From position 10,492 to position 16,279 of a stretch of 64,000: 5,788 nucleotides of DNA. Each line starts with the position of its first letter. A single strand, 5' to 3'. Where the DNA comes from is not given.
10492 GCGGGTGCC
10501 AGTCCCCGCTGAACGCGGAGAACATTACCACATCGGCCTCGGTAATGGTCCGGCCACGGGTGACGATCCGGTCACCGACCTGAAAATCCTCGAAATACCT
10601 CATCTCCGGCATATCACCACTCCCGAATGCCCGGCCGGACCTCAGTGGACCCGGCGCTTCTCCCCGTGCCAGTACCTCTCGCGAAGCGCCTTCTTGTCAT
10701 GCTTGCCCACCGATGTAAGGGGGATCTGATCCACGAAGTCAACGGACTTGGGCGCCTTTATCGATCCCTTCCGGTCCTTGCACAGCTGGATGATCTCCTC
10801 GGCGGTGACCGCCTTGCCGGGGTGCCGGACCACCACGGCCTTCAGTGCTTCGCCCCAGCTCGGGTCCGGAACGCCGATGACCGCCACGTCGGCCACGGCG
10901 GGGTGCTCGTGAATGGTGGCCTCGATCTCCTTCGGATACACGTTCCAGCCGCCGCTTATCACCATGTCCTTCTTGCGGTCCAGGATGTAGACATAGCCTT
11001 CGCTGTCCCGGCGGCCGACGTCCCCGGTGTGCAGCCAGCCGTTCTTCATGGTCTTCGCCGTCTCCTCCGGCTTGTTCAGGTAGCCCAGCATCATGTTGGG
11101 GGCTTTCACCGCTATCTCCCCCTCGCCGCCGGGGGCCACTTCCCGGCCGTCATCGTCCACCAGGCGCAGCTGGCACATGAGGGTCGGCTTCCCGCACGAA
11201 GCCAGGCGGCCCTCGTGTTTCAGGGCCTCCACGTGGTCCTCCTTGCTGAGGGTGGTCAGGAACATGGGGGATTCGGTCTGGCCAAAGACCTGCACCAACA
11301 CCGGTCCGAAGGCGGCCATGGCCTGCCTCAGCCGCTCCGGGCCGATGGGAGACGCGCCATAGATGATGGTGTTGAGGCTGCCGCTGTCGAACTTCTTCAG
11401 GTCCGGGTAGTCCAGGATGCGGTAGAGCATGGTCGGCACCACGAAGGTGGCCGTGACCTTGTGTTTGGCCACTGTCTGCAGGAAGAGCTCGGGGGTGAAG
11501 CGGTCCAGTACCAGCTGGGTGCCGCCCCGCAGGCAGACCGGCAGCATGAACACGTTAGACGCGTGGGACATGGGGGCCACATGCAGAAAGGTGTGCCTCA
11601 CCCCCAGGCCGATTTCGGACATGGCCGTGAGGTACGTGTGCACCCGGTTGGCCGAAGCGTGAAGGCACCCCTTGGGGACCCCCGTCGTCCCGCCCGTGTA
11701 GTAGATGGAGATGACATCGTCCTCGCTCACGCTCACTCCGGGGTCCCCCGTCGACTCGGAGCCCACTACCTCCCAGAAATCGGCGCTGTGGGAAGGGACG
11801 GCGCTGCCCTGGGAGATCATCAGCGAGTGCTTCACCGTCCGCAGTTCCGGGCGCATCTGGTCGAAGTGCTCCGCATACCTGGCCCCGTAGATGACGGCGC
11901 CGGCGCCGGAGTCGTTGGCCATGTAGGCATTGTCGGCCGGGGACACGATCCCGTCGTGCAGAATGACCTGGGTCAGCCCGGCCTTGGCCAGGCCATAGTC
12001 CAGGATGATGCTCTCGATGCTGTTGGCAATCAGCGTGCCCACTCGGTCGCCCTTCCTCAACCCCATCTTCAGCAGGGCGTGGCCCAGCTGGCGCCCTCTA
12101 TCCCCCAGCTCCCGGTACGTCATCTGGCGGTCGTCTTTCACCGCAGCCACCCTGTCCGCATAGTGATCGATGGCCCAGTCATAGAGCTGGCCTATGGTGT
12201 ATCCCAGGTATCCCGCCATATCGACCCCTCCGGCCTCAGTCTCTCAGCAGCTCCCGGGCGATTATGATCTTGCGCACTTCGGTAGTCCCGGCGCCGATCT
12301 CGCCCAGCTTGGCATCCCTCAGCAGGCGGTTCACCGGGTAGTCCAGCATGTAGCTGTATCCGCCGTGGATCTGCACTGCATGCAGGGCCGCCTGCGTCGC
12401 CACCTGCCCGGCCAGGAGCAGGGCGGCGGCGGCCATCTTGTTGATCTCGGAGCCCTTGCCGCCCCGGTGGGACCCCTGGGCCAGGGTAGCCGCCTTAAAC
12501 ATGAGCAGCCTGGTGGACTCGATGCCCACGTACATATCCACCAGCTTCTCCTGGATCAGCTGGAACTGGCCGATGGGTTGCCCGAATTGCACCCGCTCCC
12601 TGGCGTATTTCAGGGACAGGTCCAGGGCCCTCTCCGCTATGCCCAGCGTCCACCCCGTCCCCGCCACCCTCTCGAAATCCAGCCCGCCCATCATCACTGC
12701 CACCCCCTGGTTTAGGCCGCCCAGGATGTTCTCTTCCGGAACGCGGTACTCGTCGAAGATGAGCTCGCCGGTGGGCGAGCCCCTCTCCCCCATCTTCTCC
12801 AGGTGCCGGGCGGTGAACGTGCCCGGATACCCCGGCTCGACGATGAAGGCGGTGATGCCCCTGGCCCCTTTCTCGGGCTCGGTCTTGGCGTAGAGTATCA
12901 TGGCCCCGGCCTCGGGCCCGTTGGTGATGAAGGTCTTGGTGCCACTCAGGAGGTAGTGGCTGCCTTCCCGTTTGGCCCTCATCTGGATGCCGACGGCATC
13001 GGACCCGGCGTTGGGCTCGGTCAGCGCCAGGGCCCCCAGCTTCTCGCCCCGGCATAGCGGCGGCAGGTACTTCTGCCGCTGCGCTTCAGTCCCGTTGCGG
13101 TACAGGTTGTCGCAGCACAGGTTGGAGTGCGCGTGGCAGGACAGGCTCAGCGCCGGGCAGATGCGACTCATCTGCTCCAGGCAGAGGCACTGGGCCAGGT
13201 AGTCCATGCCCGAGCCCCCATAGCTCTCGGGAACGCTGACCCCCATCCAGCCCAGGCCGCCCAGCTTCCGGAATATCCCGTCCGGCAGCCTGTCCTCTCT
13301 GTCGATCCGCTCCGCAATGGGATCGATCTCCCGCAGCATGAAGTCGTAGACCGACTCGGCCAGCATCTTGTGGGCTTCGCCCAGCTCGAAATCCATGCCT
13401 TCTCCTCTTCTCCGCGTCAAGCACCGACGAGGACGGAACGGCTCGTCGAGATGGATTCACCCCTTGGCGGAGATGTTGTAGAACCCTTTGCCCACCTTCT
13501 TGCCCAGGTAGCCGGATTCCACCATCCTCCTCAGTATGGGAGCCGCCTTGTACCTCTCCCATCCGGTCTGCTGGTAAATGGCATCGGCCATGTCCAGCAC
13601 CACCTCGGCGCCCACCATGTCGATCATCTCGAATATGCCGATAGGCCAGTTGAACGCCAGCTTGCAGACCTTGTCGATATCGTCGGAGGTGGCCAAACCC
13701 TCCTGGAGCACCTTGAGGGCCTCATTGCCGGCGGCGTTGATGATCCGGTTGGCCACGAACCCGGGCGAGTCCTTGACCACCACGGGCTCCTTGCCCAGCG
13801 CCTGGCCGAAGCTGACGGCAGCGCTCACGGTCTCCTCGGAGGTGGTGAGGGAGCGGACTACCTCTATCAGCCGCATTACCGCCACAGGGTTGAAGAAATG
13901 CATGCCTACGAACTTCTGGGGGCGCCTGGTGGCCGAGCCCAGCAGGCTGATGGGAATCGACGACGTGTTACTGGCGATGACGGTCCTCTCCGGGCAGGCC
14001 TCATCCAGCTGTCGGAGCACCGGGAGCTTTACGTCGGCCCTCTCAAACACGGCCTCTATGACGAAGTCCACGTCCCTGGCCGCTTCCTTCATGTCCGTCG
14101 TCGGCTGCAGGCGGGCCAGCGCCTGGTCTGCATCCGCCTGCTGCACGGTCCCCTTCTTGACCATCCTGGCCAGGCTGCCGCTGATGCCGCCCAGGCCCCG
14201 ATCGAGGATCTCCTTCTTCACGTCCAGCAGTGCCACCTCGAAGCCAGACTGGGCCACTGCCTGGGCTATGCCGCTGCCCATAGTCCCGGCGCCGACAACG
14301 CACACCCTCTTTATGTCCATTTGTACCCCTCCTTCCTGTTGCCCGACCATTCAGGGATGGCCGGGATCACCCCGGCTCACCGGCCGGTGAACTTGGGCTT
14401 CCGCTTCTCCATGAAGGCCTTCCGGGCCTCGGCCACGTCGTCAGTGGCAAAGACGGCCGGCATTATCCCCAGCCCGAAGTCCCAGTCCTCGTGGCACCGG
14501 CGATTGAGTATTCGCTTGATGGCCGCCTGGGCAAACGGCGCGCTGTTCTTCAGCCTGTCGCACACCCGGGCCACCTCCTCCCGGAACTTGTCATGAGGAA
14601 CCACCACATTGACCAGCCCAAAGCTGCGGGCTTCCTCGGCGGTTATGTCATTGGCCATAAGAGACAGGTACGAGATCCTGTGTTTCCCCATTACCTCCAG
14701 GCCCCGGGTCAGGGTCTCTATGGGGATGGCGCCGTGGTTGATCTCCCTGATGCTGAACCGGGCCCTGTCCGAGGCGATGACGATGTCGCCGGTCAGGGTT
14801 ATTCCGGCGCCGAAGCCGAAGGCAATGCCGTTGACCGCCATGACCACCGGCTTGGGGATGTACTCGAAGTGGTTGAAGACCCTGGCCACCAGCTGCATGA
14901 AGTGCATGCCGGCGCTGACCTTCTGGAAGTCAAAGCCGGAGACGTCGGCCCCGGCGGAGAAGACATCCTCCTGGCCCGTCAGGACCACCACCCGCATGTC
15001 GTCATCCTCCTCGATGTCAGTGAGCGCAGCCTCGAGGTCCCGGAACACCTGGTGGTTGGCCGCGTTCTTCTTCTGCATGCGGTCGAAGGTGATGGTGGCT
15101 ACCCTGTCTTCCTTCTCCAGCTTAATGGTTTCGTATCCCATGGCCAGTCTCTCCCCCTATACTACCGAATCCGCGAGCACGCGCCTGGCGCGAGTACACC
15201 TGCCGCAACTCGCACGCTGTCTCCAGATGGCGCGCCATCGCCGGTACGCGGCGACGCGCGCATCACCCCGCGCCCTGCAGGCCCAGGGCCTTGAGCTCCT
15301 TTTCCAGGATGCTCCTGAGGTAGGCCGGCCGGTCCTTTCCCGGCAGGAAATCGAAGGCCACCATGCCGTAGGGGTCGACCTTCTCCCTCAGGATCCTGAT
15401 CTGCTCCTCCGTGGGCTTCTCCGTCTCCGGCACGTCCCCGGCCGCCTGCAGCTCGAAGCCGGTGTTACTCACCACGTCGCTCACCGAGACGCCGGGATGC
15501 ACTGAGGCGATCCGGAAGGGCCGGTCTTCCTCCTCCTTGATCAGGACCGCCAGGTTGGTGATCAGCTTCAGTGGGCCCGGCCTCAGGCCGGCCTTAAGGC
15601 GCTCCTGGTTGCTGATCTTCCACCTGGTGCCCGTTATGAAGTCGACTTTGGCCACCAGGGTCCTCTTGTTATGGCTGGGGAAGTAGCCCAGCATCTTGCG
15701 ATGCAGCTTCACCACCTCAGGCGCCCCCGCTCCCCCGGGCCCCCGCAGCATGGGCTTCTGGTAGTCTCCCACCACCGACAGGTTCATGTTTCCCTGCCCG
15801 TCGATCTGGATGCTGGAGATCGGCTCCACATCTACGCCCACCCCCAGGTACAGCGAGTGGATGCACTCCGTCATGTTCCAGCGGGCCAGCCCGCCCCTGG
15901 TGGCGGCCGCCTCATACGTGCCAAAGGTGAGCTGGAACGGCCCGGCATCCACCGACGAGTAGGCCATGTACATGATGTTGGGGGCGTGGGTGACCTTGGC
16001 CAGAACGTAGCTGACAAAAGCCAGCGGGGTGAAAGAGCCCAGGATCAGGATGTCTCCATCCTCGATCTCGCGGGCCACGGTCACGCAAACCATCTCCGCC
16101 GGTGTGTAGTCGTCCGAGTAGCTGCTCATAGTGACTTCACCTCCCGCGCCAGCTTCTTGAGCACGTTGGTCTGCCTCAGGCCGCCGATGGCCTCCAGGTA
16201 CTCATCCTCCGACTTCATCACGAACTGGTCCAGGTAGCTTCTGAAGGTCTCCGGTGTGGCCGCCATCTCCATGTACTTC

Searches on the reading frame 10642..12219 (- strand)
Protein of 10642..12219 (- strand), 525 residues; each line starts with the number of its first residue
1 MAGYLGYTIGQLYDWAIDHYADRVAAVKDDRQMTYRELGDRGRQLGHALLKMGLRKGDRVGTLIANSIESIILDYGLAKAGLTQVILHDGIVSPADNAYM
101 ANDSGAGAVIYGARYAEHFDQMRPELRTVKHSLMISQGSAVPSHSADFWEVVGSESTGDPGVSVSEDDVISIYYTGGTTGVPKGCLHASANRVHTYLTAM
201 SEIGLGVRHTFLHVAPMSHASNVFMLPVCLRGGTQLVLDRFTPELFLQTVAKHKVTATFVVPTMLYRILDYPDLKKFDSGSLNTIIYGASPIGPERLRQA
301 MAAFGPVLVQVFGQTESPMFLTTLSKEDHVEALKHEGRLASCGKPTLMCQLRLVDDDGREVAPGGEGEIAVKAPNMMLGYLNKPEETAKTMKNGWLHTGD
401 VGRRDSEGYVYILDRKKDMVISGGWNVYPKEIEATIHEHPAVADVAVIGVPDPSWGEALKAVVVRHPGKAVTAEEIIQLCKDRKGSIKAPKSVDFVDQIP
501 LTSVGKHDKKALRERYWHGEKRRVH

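Call 14: search_protein_families(library=pfam, proteins=[window:10642-12219:-], max_evalue=0.001)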
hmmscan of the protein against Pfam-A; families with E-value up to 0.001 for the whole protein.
window:10642-12219:- (525 aa): 2 families
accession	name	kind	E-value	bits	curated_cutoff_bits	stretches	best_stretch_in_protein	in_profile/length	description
PF00501.34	AMP-binding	-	2.2e-76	257.6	29.9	1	15-381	3-384/384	AMP-binding enzyme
PF13193.12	AMP-binding_C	-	5.9e-22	78.8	24.5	1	431-506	1-76/76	AMP-binding enzyme C-terminal domain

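Call 74: search_protein_families(library=ncbifam, proteins=[window:10642-12219:-], max_evalue=0.00001)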
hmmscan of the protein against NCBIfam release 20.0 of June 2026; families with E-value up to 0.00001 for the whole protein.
window:10642-12219:- (525 aa): 105 families (the best 25 are shown)
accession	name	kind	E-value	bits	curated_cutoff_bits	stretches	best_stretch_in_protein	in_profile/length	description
NF004837.0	PRK06187.1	subfamily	1.8e-133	445.6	476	1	7-523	8-529/531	long-chain-fatty-acid--CoA ligase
NF004838.1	PRK06188.1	equivalog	2.3e-125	418.9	875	1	10-517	12-524/524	fatty-acid--CoA ligase FadD8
NF006182.0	PRK08316.1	subfamily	7.4e-118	394.3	663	1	8-518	12-519/523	fatty acyl-CoA synthetase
NF005676.0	PRK07470.1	equivalog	1.7e-100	337.2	774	1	18-515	31-528/544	acyl-CoA synthetase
NF005307.0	PRK06839.1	equivalog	1e-92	311.4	748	1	21-514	16-491/496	o-succinylbenzoate--CoA ligase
NF009233.0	PRK12583.1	subfamily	1.2e-91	307.8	832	1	6-515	17-549/558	fatty acid CoA ligase family protein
NF009071.0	PRK12406.1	subfamily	6e-87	292.2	701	1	27-523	7-509/510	acyl-CoA synthetase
NF002966.0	PRK03640.1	equivalog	6.1e-86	288.9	556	1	21-515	16-479/483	o-succinylbenzoate--CoA ligase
NF005801.1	PRK07656.1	equivalog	8.6e-86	288.5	657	1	8-513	2-500/500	FadD3 family acyl-CoA ligase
NF052269.1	Staph_lig_FadD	equivalog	4.9e-83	279.2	650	1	27-514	22-491/499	long-chain-fatty-acid--CoA ligase FadD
NF004797.0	PRK06145.1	equivalog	8.1e-80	268.5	850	1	19-516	14-495/499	acyl-CoA synthetase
NF005702.0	PRK07514.1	subfamily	2.2e-79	267.1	558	1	22-516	19-500/506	malonyl-CoA synthase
NF005863.0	PRK07798.1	subfamily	2.2e-77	260.9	543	1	7-513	4-528/540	acyl-CoA synthetase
NF006181.0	PRK08314.1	subfamily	3.6e-77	259.9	705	1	17-518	34-556/563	long-chain-fatty-acid--CoA ligase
NF006523.0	PRK08974.1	equivalog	3.6e-77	259.8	884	2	164-515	203-552/561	long-chain-fatty-acid--CoA ligase FadD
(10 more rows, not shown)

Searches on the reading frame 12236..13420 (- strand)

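Call 14: search_protein_families(library=pfam, proteins=[window:12236-13420:-], max_evalue=0.001)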
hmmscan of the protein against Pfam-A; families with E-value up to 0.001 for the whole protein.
window:12236-13420:- (394 aa): 4 families
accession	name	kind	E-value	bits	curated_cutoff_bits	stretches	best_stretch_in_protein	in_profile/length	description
PF00441.29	Acyl-CoA_dh_1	-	1.9e-39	135.6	22.4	1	237-392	1-150/150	Acyl-CoA dehydrogenase, C-terminal domain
PF02771.21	Acyl-CoA_dh_N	-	4.2e-37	127.4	22.9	1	15-126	2-113/113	Acyl-CoA dehydrogenase, N-terminal domain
PF02770.24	Acyl-CoA_dh_M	-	7.6e-23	80.9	33.3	1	130-224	1-96/97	Acyl-CoA dehydrogenase, middle domain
PF08028.16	Acyl-CoA_dh_2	-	9.7e-17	62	22.7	1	257-374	6-127/134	Acyl-CoA dehydrogenase, C-terminal domain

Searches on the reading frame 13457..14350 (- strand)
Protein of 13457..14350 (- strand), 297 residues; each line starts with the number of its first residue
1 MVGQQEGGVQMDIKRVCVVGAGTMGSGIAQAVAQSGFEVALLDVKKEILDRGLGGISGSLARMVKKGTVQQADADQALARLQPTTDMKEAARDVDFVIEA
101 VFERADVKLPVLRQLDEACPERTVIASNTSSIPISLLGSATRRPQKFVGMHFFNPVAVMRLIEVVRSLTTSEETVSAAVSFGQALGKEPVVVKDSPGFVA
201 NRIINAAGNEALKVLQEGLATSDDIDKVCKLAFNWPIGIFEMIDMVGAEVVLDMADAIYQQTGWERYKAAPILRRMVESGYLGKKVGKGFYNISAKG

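Call 14: search_protein_families(library=pfam, proteins=[window:13457-14350:-], max_evalue=0.001)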
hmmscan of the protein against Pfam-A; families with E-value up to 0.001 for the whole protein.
window:13457-14350:- (297 aa): 6 families
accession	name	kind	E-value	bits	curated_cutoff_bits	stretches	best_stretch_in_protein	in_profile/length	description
PF02737.24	3HCDH_N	-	4.8e-66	222.5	22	1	16-194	2-179/180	3-hydroxyacyl-CoA dehydrogenase, NAD binding domain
PF00725.27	3HCDH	-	1.6e-29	102.7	22.1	1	197-292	1-96/97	3-hydroxyacyl-CoA dehydrogenase, C-terminal domain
PF03446.21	NAD_binding_2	-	1.6e-06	28.6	21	1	16-131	2-96/161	NAD binding domain of 6-phosphogluconate dehydrogenase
PF01210.29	NAD_Gly3P_dh_N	-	2.1e-05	25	23.1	1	16-127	2-101/158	NAD-dependent glycerol-3-phosphate dehydrogenase N-terminus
PF01266.30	DAO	-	7.2e-05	22.9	27.9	1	15-211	1-206/353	FAD dependent oxidoreductase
PF03721.20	UDPG_MGDP_dh_N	-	0.00024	21.1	27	1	14-101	1-84/187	UDP-glucose/GDP-mannose dehydrogenase family, NAD binding domain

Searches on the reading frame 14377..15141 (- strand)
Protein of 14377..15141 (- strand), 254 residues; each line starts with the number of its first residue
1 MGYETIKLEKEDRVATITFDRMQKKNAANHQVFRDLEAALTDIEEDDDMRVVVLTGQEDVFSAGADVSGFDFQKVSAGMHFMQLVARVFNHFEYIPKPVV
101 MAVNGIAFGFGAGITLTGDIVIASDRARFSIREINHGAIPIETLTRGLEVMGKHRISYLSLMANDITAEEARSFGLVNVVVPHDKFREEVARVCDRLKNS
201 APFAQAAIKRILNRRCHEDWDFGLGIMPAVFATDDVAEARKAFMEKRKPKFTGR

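Call 14: search_protein_families(library=pfam, proteins=[window:14377-15141:-], max_evalue=0.001)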
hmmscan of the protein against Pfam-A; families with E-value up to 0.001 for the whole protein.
window:14377-15141:- (254 aa): 2 families
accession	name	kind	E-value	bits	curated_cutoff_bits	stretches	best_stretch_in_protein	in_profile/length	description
PF00378.25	ECH_1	-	1.3e-48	166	27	1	10-253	2-250/251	Enoyl-CoA hydratase/isomerase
PF16113.10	ECH_2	-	3.1e-28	99.7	27.2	1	15-215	2-202/335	Enoyl-CoA hydratase/isomerase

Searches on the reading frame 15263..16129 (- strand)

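Call 11: search_protein_families(library=pfam, proteins=[window:15263-16129:-], max_evalue=0.001)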
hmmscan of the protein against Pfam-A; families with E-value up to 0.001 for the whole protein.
window:15263-16129:- (288 aa): 1 family
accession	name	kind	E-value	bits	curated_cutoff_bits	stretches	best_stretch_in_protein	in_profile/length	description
PF01144.29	CoA_trans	-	5.5e-09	36.2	23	1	12-222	2-217/217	Coenzyme A transferase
